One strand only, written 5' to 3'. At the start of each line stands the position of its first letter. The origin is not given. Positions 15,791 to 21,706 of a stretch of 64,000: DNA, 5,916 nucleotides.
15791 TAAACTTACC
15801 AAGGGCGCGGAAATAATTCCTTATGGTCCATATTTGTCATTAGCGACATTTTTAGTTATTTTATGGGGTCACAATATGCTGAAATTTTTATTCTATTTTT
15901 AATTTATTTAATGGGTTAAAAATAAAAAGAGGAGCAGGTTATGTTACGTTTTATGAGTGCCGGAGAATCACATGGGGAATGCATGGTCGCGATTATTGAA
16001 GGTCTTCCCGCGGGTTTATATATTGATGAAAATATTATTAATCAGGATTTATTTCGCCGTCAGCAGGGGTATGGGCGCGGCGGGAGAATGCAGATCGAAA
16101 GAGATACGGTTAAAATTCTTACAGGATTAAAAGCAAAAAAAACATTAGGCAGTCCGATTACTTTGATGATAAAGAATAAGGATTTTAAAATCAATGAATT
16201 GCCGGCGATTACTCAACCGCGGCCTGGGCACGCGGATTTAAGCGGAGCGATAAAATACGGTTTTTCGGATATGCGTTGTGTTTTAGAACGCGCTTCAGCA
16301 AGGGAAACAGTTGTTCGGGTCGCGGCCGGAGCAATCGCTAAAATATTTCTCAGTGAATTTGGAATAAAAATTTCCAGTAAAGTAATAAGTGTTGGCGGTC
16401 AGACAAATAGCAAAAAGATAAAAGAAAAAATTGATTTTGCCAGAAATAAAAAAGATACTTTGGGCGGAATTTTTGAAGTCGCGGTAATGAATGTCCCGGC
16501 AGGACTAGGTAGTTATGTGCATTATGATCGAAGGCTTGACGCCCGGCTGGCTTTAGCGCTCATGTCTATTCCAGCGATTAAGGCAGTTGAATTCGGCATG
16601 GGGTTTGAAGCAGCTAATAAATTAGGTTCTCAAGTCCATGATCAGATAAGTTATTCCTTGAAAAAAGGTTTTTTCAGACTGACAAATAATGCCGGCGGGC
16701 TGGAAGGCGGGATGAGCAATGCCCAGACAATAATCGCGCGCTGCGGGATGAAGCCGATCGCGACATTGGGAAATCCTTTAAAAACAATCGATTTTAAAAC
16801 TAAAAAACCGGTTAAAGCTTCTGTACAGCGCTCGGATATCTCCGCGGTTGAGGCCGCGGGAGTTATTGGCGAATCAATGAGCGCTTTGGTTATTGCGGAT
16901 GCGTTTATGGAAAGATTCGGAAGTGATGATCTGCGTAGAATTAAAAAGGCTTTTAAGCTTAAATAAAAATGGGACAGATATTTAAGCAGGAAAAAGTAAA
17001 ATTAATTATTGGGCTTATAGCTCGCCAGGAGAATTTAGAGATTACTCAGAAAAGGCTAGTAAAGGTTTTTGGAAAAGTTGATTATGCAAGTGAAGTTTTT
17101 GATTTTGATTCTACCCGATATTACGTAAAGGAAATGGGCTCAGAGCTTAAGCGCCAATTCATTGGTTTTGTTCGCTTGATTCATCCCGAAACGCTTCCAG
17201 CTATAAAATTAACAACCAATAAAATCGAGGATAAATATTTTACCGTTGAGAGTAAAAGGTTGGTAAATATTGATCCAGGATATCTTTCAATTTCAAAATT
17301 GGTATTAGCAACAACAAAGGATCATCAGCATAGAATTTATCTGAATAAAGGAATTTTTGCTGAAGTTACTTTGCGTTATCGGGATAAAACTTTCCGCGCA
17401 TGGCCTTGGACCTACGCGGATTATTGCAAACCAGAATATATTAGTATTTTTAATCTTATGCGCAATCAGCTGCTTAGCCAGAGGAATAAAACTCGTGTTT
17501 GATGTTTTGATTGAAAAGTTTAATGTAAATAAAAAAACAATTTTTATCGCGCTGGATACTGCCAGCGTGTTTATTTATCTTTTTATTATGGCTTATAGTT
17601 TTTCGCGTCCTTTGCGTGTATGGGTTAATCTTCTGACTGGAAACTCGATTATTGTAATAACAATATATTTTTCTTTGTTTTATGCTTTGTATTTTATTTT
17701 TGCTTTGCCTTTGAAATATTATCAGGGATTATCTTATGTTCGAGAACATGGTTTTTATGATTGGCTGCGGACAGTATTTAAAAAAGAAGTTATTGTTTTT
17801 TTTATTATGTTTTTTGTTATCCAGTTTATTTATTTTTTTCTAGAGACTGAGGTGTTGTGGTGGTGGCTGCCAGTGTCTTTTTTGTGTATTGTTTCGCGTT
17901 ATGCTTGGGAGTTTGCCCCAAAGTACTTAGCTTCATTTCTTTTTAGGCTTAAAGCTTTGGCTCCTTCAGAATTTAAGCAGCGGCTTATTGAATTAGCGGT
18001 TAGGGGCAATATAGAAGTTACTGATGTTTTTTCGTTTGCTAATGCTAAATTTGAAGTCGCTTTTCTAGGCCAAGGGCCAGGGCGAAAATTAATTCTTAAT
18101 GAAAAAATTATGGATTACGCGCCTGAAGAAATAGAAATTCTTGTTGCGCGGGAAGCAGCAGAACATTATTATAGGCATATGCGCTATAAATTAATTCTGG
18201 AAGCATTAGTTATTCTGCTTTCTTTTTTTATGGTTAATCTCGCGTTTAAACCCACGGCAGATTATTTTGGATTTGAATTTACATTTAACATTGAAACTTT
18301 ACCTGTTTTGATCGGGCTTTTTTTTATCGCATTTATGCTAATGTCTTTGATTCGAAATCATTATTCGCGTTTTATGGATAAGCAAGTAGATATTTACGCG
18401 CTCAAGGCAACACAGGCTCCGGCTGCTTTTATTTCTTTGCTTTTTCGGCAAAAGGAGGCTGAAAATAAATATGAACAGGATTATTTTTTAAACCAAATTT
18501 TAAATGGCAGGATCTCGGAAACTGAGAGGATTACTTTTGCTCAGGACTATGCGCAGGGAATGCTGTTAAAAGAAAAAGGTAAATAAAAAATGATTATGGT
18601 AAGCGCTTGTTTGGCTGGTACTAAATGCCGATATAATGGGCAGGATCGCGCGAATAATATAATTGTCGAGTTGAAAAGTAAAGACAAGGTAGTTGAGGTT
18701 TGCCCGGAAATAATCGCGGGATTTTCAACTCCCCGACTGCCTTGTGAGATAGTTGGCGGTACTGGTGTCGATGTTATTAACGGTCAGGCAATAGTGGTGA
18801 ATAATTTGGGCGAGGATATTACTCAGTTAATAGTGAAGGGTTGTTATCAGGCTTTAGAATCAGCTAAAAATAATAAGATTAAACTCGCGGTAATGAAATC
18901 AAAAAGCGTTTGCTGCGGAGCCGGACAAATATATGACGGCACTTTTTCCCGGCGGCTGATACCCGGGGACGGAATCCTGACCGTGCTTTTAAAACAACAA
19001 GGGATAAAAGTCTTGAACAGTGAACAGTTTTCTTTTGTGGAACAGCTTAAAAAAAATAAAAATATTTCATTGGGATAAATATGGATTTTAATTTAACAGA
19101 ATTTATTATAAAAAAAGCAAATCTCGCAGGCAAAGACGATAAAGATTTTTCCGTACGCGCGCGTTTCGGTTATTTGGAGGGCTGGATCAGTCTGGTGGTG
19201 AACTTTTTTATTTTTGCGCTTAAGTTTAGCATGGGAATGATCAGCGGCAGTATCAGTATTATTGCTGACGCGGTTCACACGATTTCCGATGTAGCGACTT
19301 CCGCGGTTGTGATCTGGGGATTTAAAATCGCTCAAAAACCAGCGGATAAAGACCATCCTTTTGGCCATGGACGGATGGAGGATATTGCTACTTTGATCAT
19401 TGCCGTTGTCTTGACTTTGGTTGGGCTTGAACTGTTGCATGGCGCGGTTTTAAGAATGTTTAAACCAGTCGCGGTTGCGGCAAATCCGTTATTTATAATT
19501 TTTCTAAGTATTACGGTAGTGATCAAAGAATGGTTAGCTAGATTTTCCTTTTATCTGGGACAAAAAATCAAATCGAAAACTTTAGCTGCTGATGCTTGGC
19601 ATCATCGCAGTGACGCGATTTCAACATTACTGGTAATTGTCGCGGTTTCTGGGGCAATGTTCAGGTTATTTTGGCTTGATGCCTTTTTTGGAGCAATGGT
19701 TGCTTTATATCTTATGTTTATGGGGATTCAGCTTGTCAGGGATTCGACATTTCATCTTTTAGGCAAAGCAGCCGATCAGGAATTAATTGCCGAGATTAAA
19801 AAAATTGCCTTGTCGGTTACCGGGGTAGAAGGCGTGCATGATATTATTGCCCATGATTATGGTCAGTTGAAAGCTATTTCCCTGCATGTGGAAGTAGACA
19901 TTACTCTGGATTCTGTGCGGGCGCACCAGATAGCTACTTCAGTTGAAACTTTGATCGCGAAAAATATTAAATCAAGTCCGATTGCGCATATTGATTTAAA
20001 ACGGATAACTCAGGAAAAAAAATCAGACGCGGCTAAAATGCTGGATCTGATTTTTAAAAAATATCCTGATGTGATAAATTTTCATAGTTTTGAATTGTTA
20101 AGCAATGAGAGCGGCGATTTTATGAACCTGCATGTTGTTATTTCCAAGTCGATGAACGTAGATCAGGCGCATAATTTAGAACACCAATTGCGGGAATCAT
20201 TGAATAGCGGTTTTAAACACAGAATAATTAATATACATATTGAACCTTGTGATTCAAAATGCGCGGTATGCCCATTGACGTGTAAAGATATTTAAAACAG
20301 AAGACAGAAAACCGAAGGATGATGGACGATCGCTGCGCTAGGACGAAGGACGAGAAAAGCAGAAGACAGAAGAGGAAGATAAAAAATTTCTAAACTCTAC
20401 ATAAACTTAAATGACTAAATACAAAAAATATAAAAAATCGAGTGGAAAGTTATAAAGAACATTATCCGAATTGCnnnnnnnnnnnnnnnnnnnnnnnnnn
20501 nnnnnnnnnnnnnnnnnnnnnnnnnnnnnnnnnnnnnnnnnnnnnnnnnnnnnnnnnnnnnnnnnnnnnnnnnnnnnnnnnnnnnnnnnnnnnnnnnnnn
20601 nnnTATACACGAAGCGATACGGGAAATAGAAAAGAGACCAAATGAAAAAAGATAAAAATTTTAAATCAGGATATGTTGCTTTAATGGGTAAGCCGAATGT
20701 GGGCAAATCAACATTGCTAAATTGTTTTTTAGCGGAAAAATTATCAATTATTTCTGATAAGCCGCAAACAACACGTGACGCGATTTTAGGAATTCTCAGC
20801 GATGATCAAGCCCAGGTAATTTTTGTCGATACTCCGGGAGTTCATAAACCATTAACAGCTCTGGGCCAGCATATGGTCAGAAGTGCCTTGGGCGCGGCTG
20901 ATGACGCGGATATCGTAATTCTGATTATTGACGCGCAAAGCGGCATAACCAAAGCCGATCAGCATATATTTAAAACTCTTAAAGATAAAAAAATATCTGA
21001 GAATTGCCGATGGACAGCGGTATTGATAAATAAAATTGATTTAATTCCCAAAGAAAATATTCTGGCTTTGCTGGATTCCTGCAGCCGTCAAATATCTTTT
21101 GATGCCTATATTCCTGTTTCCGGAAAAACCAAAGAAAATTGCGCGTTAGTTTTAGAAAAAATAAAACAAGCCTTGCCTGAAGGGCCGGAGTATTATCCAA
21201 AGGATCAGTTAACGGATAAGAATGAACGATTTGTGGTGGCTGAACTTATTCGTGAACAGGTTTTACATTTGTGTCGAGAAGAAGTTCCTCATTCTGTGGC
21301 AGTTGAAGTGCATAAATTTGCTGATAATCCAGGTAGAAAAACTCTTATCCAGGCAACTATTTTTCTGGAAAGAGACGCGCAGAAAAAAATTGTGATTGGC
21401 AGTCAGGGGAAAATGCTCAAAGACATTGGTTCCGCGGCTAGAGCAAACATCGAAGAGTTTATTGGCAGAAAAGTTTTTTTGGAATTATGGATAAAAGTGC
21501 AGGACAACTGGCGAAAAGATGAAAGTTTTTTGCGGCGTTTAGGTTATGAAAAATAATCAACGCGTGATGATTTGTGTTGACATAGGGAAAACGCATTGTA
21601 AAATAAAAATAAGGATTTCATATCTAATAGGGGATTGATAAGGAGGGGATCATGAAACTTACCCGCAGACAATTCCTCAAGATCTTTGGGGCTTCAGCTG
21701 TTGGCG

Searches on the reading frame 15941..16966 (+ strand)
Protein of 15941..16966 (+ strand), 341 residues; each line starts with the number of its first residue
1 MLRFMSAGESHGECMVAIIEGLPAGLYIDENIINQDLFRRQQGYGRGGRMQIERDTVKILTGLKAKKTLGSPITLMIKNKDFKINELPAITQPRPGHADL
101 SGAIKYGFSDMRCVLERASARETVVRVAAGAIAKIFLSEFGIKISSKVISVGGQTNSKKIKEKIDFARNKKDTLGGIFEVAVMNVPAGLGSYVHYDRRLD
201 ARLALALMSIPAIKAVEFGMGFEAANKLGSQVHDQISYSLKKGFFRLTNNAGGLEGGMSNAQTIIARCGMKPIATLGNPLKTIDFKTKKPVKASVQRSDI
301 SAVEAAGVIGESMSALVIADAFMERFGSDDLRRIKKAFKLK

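Call 49: search_protein_families(library=pfam, proteins=[window:15941-16966:+], max_evalue=0.0001)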
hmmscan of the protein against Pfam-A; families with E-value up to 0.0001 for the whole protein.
window:15941-16966:+ (341 aa): 1 family
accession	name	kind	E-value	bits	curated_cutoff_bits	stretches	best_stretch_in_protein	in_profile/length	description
PF01264.26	Chorismate_synt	-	3.6e-108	361.6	27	1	2-323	1-327/327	Chorismate synthase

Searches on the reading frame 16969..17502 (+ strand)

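Call 49: search_protein_families(library=pfam, proteins=[window:16969-17502:+], max_evalue=0.0001)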
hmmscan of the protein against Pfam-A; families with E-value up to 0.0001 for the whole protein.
window:16969-17502:+ (177 aa): 1 family
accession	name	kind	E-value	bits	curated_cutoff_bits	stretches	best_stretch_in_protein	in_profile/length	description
PF14385.11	DUF4416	-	5.5e-59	199.2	27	1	9-167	2-161/162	Domain of unknown function (DUF4416)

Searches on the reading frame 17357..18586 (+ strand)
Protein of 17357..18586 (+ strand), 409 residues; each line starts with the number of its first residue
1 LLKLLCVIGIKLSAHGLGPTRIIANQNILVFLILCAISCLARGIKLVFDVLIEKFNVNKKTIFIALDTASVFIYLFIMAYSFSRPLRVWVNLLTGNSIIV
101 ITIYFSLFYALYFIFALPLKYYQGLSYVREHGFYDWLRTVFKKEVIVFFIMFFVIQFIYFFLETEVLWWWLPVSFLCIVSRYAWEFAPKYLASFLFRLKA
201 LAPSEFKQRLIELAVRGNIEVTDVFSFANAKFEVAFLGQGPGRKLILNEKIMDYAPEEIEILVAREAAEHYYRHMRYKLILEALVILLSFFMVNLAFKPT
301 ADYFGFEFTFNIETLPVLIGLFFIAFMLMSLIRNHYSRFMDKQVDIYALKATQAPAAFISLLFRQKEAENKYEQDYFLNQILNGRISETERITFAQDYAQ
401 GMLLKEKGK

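Call 49: search_protein_families(library=pfam, proteins=[window:17357-18586:+], max_evalue=0.0001)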
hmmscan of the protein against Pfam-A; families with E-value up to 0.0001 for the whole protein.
window:17357-18586:+ (409 aa): 1 family
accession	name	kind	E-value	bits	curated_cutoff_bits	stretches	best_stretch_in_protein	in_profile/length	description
PF01435.24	Peptidase_M48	-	4.5e-06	27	20.3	1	234-356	37-155/186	Peptidase family M48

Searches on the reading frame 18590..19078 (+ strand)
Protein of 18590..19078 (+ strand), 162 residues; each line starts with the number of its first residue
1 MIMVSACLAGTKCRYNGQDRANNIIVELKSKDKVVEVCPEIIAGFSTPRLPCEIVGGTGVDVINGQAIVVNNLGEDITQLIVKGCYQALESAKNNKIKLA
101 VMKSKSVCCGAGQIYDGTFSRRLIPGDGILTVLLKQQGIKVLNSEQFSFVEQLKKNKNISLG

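Call 49: search_protein_families(library=pfam, proteins=[window:18590-19078:+], max_evalue=0.0001)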
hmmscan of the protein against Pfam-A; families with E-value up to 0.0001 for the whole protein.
window:18590-19078:+ (162 aa): 1 family
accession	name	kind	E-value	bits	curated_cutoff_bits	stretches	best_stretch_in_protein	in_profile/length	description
PF04463.17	2-thiour_desulf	-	1.3e-37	129.4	34.7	1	2-145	1-140/141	2-thiouracil desulfurase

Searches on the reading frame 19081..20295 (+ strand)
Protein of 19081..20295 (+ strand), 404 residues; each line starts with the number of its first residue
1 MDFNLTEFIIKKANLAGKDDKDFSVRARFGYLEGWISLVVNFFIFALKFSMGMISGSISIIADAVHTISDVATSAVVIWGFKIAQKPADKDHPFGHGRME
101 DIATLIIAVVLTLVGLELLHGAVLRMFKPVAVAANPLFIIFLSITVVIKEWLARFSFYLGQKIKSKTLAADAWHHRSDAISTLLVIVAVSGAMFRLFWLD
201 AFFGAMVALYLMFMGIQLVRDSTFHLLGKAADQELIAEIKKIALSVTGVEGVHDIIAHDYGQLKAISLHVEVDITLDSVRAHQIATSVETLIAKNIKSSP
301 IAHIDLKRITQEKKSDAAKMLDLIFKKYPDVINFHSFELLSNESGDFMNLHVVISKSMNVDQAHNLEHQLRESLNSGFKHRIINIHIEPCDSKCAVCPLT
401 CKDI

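Call 4: search_protein_families(library=pfam, proteins=[window:19081-20295:+], max_evalue=0.01)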
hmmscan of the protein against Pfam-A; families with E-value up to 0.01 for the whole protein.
window:19081-20295:+ (404 aa): 2 families
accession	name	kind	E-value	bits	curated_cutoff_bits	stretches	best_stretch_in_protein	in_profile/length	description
PF01545.26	Cation_efflux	-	1.5e-42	146.1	26.6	1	35-227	2-198/198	Cation efflux family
PF16916.11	ZT_dimer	-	2e-24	85.8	26.7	2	232-298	2-68/78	Dimerisation domain of Zinc Transporter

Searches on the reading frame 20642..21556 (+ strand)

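Call 4: search_protein_families(library=pfam, proteins=[window:20642-21556:+], max_evalue=0.01)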
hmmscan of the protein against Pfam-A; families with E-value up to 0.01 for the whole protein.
window:20642-21556:+ (304 aa): 10 families
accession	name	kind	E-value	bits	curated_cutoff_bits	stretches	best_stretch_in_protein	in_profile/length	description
PF01926.29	MMR_HSR1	-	6.7e-25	87.8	21.9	1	12-117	2-104/113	50S ribosome-binding GTPase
PF07650.23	KH_2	-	1.2e-19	70.3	22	1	214-291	1-78/78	KH domain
PF02421.24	FeoB_N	-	1.9e-10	40.9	27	1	12-173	3-155/156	Ferrous iron transport protein B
PF00009.33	GTP_EFTU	-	2.3e-10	40.8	26.5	1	54-179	66-187/188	Elongation factor Tu GTP binding domain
PF00350.29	Dynamin_N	-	1.1e-08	35.7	27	1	49-131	93-167/168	Dynamin family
PF04548.22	AIG1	-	2.7e-06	27.3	27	1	13-139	4-133/212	AIG1 family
PF03193.22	RsgA_GTPase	-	4.1e-06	27.2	30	1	6-69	103-170/174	RsgA GTPase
PF02492.25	cobW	-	7.7e-06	26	20.7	1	53-151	79-172/180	CobW/HypB/UreG, nucleotide-binding domain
PF20720.3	nSTAND3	-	0.0081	16.3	27.2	0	8-64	16-73/155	Novel STAND NTPase 3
PF00071.28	Ras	-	0.0098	15.9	21.6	0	12-177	2-159/162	Ras family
